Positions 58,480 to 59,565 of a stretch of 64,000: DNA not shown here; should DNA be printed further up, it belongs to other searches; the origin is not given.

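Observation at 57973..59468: DUF547 fused to a TVP38/TMEM64 (DedA-superfamily) membrane domain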

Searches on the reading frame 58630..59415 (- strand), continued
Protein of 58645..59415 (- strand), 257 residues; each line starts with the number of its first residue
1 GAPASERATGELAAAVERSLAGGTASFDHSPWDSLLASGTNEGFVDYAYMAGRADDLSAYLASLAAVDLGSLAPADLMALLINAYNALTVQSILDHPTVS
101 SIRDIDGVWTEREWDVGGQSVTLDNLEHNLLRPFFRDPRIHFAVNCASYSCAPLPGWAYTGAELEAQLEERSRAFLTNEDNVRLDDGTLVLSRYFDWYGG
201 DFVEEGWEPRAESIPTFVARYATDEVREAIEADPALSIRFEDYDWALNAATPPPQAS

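Call 60: search_protein_families(library=ncbifam, proteins=[P0208, P0213, P0221], max_evalue=0.00001)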
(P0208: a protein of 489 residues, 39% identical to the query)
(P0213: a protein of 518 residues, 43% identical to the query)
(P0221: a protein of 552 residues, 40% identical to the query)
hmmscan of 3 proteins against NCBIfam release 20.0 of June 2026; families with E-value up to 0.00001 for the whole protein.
P0208 (489 aa): 12 families
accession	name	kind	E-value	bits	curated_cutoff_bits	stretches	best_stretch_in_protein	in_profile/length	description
TIGR04283.1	glyco_like_mftF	equivalog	3.7e-61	206.5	182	1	3-225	1-221/221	TIGR04283 family arsenosugar biosynthesis glycosyltransferase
NF041875.1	EPS_EpsD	equivalog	4.1e-12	46.1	370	1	3-177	1-192/325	exopolysaccharide biosynthesis glycosyltransferase EpsD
TIGR03937.1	PgaC_IcaA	equivalog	1.4e-09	37.4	422.3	1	2-93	46-142/407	poly-beta-1,6-N-acetyl-D-glucosamine synthase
NF010496.0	PRK13915.1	equivalog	4.9e-09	35.7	262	1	2-88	32-128/307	glucosyl-3-phosphoglycerate synthase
TIGR04182.1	glyco_TIGR04182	equivalog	1.5e-07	31.1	325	1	3-87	2-83/293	S-layer glycoprotein N-glycosyltransferase AglJ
TIGR03965.1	mycofact_glyco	equivalog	5.3e-07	28.9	280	1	2-102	75-180/467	mycofactocin biosynthesis glycosyltransferase MftF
TIGR03469.1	HpnB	hypoth_equivalog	8.9e-07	28.2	379.25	1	2-56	45-99/386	hopene-associated glycosyltransferase HpnB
NF038302.1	EPS_HpsE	equivalog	1e-06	28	300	1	1-104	1-114/307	hormogonium polysaccharide biosynthesis glycosyltransferase HpsE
NF007482.0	PRK10073.1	equivalog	1.2e-06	27.8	423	1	2-89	7-98/334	glycosyltransferase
NF047588.1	GlcsyltransPgfSStrep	equivalog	4.2e-06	26.2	500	1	1-93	1-102/308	glycosyltransferase PgfS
NF038299.1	EPS_HpsN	equivalog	7.9e-06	25.1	425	0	2-105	2-110/317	hormogonium polysaccharide biosynthesis glycosyltransferase HpsN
NF041391.1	DPhHxTase_Halo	equivalog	9.5e-06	24.7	375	0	9-86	3-78/213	dolichyl-phosphate hexose transferase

P0213 (518 aa): 3 families
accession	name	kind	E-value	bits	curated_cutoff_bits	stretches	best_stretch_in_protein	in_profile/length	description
TIGR04283.1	glyco_like_mftF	equivalog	5.3e-68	228.9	182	1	7-224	1-221/221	TIGR04283 family arsenosugar biosynthesis glycosyltransferase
TIGR03965.1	mycofact_glyco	equivalog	4.4e-14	52.2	280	1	4-181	73-272/467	mycofactocin biosynthesis glycosyltransferase MftF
NF041875.1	EPS_EpsD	equivalog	9.7e-06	25.2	370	0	7-184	1-201/325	exopolysaccharide biosynthesis glycosyltransferase EpsD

P0221 (552 aa): 11 families
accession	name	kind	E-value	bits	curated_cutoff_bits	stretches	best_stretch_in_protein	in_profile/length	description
TIGR03937.1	PgaC_IcaA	equivalog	3.4e-27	95.4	422.3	1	302-548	38-277/407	poly-beta-1,6-N-acetyl-D-glucosamine synthase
TIGR03030.1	CelA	equivalog_domain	4.9e-27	94.3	699.1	1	300-544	122-380/714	UDP-forming cellulose synthase catalytic subunit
TIGR03965.1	mycofact_glyco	equivalog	1.6e-22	80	280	1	288-516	55-275/467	mycofactocin biosynthesis glycosyltransferase MftF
NF008558.0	PRK11498.1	equivalog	4.1e-20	71.3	992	1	302-546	266-506/872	UDP-forming cellulose synthase catalytic subunit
NF041865.1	EpsU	equivalog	8.5e-14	51.4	700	1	309-549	39-273/394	exopolysaccharide biosynthesis GT2 family glycosyltransferase EpsU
TIGR04242.1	nodulat_NodC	equivalog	8.9e-12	44.7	550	1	297-539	36-282/395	chitooligosaccharide synthase NodC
TIGR03469.1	HpnB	hypoth_equivalog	3e-10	39.7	379.25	1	284-413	20-153/386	hopene-associated glycosyltransferase HpnB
TIGR03472.1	HpnI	equivalog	1.5e-08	33.9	310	1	301-539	33-270/373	bacteriohopanetetrol glucosamine biosynthesis glycosyltransferase HpnI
NF041875.1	EPS_EpsD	equivalog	2.2e-08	33.9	370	1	313-517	3-202/325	exopolysaccharide biosynthesis glycosyltransferase EpsD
TIGR03111.1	glyc2_xrt_Gpos1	hypoth_equivalog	1.9e-07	30.2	363.95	1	306-548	46-293/439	TIGR03111 family XrtG-associated glycosyltransferase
NF053846.1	glyco_with_XrtP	equivalog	1.5e-06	27.2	520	0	430-546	184-303/440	XrtP-associated glycosyltransferase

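Call 63: search_dna_similar(query=window:58645-59415:-, collection=plasmids, mode=protein, max_rows=30, max_evalue=1e-8)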
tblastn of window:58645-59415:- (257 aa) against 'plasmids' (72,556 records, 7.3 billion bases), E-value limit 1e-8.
Records with a match: 63; places in all: 64; records where one place covers at least 80% of the query: 5.
Best place of each record, by identity: <60% 63.
By first word of the organism name: Burkholderia 46; Pseudoalteromonas 6; Legionella 2; Halorubrum 2; Hymenobacter 1; Roseomonas 1; Catenovulum 1; Acinetobacter 1; Cupriavidus 1; Halorarius 1; and 1 more.
By predicted mobility (MOB-suite, as given by PLSDB): non-mobilizable 50; mobilizable 7; conjugative 6.
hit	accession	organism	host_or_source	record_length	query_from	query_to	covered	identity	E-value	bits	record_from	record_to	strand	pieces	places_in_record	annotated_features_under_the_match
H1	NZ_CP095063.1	Hymenobacter volaticus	single cell,air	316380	14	248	91%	37.8%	6e-38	148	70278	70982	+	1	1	DUF547 domain-containing protein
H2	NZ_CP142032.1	Pseudoalteromonas sp. CuT4-3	whole organism,deep-sea sediment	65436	29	249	86%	36.4%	5e-28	119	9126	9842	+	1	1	DUF547 domain-containing protein | ABC transporter substrate-binding protein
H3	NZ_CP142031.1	Pseudoalteromonas sp. CuT4-3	whole organism,deep-sea sediment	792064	29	249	86%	36.4%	6e-28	119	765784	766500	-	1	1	DUF547 domain-containing protein | ABC transporter substrate-binding protein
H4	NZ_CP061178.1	Roseomonas haemaphysalidis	tick,pure culture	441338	17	251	91%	32.4%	2e-23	105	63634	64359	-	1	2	DUF547 domain-containing protein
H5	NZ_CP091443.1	Pseudoalteromonas sp. CF6-2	sediment,South Sea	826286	29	248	86%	33.6%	5e-29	122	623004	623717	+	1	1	DUF547 domain-containing protein | ABC transporter substrate-binding protein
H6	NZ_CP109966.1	Catenovulum adriaticum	algae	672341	78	248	67%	39.2%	3e-29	122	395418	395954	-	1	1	DUF547 domain-containing protein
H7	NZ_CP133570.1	Pseudoalteromonas sp. HL-AS1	sediment core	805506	78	249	67%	38.3%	3e-28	119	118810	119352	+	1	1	DUF547 domain-containing protein | ABC transporter substrate-binding protein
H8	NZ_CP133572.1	Pseudoalteromonas sp. HL-AS2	sediment core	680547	78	249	67%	38.3%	4e-28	119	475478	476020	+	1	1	DUF547 domain-containing protein | ABC transporter substrate-binding protein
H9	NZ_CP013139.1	Pseudoalteromonas sp. Bsw20308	seawater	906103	78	249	67%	37.8%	9e-27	115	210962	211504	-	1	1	DUF547 domain-containing protein | ABC transporter substrate-binding protein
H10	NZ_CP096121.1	Acinetobacter portensis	milking environment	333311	73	252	70%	35.5%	1e-26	115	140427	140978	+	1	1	DUF547 domain-containing protein | TIGR04283 family arsenosugar biosynthesis glycosyltransferase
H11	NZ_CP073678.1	Cupriavidus sp. KK10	Isolate,A bacterial consortium from ...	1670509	76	256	70%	31.2%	1e-18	92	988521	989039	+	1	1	none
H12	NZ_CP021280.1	Legionella pneumophila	protozoa,bulk water sample from a shower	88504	78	248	67%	32.8%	6e-24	107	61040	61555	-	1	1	DUF547 domain-containing protein | hypothetical protein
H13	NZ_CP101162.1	Halorarius halobius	cell culture,salt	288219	79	255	69%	31.2%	1e-15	83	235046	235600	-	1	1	DUF547 domain-containing protein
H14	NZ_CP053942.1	Halorubrum salinarum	soil,single cell,solar salt farm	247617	71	247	69%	29.9%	8e-13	75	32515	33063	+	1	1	DUF547 domain-containing protein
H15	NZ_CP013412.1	Burkholderia thailandensis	environmental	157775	76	249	68%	30.3%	4e-17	88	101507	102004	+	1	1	DUF547 domain-containing protein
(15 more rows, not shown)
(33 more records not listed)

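Call 64: predict_structure(alignment_id=A2)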
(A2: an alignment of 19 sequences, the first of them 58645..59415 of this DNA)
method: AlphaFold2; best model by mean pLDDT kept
length: 257 residues; sequences in the alignment: 19
mean_pLDDT: 94.8   pTM: 0.93
mean pLDDT of the five models: 94.8, 94.8, 94.7, 94.5, 92.0
residues with pLDDT >= 90: 232; 70-90: 23; 50-70: 1; < 50: 1
segments of 3 or more residues with pLDDT < 50: none
pLDDT, mean of each block of 10 residues (from residue 1): 87 97 98 97 93 97 98 99 98 94 93 96 97 97 91 94 98 95 95 92 96 96 97 94 92 80
secondary structure, 60 per line:
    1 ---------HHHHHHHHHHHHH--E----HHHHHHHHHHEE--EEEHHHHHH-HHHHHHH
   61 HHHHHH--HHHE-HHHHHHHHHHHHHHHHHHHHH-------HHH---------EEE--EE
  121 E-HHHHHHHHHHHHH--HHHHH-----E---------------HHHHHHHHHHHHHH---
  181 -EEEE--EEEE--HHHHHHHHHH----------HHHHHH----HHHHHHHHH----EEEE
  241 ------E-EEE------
elements in order: H10-22 H30-39 E44-46 H47-52 H54-66 H74-94 E114-116 E119-121 H123-135 H138-142 H164-177 E182-185 E188-191 H194-203 H214-219 H224-232 E237-240 E249-251

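Call 66: get_annotated_region(hit=H10, flank=9000)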
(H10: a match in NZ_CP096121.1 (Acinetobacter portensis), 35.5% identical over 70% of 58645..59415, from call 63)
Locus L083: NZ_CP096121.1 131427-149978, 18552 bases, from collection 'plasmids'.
description: Acinetobacter portensis strain JNE5 plasmid pJNE5-X3_NDM-1, complete sequence
organism: Acinetobacter portensis (NCBI taxid 1839785)
taxonomy: Bacteria; Pseudomonadota; Gammaproteobacteria; Moraxellales; Moraxellaceae; Acinetobacter; Acinetobacter portensis
host: -; source: milking environment; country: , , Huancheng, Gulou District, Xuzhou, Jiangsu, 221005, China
typing (MOB-suite, as given by PLSDB): mobilizable; replicon rep_cluster_1481; relaxase MOBP
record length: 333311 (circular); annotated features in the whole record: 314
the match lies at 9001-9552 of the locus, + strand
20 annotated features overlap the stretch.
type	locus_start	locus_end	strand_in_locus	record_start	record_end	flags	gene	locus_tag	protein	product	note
CDS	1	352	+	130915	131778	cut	-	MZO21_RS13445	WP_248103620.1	AraC family transcriptional regulator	GO:0006355 - regulation of DNA-templated transcription [Evidence IEA]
CDS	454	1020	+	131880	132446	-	-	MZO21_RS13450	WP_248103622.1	carboxymuconolactone decarboxylase family protein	-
CDS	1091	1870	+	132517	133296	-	-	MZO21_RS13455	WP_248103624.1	haloacid dehalogenase type II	GO:0006805 - xenobiotic metabolic process [Evidence IEA]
CDS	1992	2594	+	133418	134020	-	-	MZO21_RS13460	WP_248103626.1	RNA polymerase factor sigma-70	-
CDS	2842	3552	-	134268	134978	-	-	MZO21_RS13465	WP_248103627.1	cytochrome c biogenesis CcdA family protein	-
CDS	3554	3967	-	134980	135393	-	-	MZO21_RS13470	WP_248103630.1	thioredoxin family protein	-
CDS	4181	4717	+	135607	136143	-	-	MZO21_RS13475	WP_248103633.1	peroxiredoxin-like family protein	-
CDS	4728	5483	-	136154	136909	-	-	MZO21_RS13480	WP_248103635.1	YiiX/YebB-like N1pC/P60 family cysteine hydrolase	-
CDS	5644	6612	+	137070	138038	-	arsS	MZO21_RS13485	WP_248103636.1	arsenosugar biosynthesis radical SAM (seleno)protein ArsS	-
CDS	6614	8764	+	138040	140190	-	-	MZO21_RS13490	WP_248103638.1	bifunctional TVP38/TMEM64 family protein/FAD-dependent oxidoreductase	-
CDS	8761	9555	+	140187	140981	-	-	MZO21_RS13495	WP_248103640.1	DUF547 domain-containing protein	-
CDS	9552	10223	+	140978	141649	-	-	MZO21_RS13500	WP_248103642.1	TIGR04283 family arsenosugar biosynthesis glycosyltransferase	GO:0009058 - biosynthetic process [Evidence IEA]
CDS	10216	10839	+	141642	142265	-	-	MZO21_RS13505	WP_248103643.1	TIGR04282 family arsenosugar biosynthesis glycosyltransferase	GO:0009058 - biosynthetic process [Evidence IEA]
CDS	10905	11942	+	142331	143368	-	-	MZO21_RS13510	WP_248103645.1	methyltransferase domain-containing protein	-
CDS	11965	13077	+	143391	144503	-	-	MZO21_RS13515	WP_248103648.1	inorganic phosphate transporter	GO:0006817 - phosphate ion transport [Evidence IEA]; GO:0055085 - transmembrane transport [Evidence IEA]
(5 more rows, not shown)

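Call 67: get_annotated_region(hit=H1, flank=9000)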
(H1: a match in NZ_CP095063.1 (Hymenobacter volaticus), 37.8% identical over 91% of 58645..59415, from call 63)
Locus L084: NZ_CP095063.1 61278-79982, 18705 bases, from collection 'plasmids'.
description: Hymenobacter volaticus strain 5420 S-77 plasmid unnamed2, complete sequence
organism: Hymenobacter volaticus (NCBI taxid 2932254)
taxonomy: Bacteria; Bacteroidota; Cytophagia; Cytophagales; Hymenobacteraceae; Hymenobacter; Hymenobacter volaticus
host: -; source: single cell,air; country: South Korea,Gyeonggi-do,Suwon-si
typing (MOB-suite, as given by PLSDB): non-mobilizable
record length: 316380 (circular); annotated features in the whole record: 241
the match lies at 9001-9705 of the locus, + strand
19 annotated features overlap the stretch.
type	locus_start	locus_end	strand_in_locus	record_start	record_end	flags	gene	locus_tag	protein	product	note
CDS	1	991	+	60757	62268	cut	-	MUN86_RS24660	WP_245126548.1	FGGY family carbohydrate kinase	GO:0005975 - carbohydrate metabolic process [Evidence IEA]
CDS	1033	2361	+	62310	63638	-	xylA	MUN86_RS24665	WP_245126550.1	xylose isomerase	GO:0042732 - D-xylose metabolic process [Evidence IEA]; GO:0006098 - pentose-phosphate shunt [Evidence IEA]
CDS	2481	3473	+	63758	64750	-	-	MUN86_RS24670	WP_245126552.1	substrate-binding domain-containing protein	-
CDS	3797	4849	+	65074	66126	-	-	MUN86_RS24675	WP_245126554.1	LacI family DNA-binding transcriptional regulator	GO:0006351 - DNA-templated transcription [Evidence IEA]; GO:0045892 - negative regulation of DNA-templated ...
CDS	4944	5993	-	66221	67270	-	arsS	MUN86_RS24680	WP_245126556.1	arsenosugar biosynthesis radical SAM (seleno)protein ArsS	-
CDS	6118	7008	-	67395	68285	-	-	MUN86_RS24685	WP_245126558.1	SDR family oxidoreductase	-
CDS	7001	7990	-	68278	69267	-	-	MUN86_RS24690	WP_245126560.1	NAD-dependent epimerase/dehydratase family protein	-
CDS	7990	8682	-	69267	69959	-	-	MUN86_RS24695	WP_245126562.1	TIGR04283 family arsenosugar biosynthesis glycosyltransferase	GO:0009058 - biosynthetic process [Evidence IEA]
CDS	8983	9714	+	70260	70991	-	-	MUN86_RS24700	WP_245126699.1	DUF547 domain-containing protein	-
CDS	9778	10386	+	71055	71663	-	-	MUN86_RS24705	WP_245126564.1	DUF6134 family protein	-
CDS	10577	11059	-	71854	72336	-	-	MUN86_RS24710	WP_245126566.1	hypothetical protein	-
CDS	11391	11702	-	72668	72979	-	-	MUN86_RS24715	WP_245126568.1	hypothetical protein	-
CDS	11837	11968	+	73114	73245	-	-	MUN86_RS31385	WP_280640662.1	hypothetical protein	-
CDS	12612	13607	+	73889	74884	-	-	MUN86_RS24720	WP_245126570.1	AraC family transcriptional regulator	-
CDS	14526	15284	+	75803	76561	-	-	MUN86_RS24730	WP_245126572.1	SDR family oxidoreductase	-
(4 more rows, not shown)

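Call 78: get_annotated_region(hit=H15, flank=7000)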
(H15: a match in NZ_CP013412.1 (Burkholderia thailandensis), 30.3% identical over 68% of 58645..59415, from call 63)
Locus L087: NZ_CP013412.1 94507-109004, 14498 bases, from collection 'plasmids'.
description: Burkholderia thailandensis strain 2002721643 plasmid p2002721643, complete sequence
organism: Burkholderia thailandensis (NCBI taxid 57975)
taxonomy: Bacteria; Pseudomonadota; Betaproteobacteria; Burkholderiales; Burkholderiaceae; Burkholderia; Burkholderia thailandensis
host: -; source: environmental; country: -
typing (MOB-suite, as given by PLSDB): non-mobilizable; replicon rep_cluster_465
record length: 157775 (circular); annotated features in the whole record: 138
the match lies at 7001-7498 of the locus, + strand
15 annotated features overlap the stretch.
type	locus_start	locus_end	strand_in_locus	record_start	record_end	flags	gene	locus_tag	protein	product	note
CDS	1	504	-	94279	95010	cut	-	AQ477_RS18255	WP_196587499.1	cytochrome c biogenesis CcdA family protein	-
CDS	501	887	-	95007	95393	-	-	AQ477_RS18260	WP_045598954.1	thioredoxin family protein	-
CDS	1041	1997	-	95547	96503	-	-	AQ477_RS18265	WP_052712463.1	hypothetical protein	-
CDS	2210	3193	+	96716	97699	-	arsS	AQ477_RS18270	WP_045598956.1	arsenosugar biosynthesis radical SAM (seleno)protein ArsS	-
CDS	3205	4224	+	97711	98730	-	-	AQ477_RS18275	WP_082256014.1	hypothetical protein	-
CDS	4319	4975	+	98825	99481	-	-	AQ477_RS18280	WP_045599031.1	YiiX/YebB-like N1pC/P60 family cysteine hydrolase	-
CDS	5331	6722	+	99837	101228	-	-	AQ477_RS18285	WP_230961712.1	radical SAM protein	-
CDS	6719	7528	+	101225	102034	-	-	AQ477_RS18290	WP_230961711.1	DUF547 domain-containing protein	-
CDS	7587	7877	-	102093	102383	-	-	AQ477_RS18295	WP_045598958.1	DUF427 domain-containing protein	-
CDS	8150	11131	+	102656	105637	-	-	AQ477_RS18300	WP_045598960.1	Tn3 family transposase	-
CDS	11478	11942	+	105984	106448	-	-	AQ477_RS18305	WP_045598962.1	hypothetical protein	-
CDS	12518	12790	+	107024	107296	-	-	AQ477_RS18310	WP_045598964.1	hypothetical protein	-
CDS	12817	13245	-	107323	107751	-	-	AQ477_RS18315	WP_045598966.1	hypothetical protein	-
CDS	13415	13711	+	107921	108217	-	-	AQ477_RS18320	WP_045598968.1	H-NS histone family protein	-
CDS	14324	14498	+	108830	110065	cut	-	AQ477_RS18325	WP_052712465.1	tyrosine-type recombinase/integrase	GO:0015074 - DNA integration [Evidence IEA]; GO:0006310 - DNA recombination [Evidence IEA]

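Call 79: get_annotated_region(hit=H4, flank=7000)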
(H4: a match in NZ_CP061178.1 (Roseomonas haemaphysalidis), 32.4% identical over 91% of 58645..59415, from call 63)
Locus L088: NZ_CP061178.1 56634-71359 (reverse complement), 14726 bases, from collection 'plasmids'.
description: Roseomonas haemaphysalidis strain 546 plasmid p546-1
organism: Roseomonas haemaphysalidis (NCBI taxid 2768162)
taxonomy: Bacteria; Pseudomonadota; Alphaproteobacteria; Rhodospirillales; Acetobacteraceae; Roseomonas; Roseomonas haemaphysalidis
host: -; source: tick,pure culture; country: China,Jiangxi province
typing (MOB-suite, as given by PLSDB): non-mobilizable
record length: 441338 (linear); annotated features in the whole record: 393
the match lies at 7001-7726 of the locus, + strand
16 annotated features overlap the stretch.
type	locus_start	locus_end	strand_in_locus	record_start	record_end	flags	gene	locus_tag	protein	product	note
CDS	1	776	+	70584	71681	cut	-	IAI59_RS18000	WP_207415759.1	histone deacetylase family protein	-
CDS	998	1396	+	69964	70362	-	-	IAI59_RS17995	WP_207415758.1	cupin domain-containing protein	-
CDS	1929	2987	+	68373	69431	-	-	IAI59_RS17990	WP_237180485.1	MBL fold metallo-hydrolase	-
CDS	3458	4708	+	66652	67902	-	-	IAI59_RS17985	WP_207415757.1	replication protein RepA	-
CDS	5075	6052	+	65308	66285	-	argC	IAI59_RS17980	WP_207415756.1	N-acetyl-gamma-glutamyl-phosphate reductase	GO:0006592 - ornithine biosynthetic process [Evidence IEA]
CDS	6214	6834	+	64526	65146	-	-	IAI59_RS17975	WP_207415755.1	TIGR04282 family arsenosugar biosynthesis glycosyltransferase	GO:0009058 - biosynthetic process [Evidence IEA]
CDS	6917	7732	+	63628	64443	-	-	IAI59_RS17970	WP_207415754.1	DUF547 domain-containing protein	-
CDS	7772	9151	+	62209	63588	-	-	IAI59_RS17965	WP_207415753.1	radical SAM protein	-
CDS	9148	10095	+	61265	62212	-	-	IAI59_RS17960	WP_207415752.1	radical SAM protein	-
CDS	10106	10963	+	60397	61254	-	-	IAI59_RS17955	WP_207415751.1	phosphate/phosphite/phosphonate ABC transporter substrate-binding protein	-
CDS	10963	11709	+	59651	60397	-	phnE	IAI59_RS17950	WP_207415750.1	phosphonate ABC transporter, permease protein PhnE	GO:0015716 - organic phosphonate transport [Evidence IEA]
CDS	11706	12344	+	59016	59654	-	-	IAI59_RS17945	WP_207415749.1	ATP-binding cassette domain-containing protein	-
CDS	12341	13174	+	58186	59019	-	-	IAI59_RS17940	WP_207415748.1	metallophosphoesterase family protein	-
CDS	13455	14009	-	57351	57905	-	-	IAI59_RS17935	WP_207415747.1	chalcone isomerase family protein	-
CDS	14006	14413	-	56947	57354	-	-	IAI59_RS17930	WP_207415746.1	MauE/DoxX family redox-associated membrane protein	GO:0030416 - methylamine metabolic process [Evidence IEA]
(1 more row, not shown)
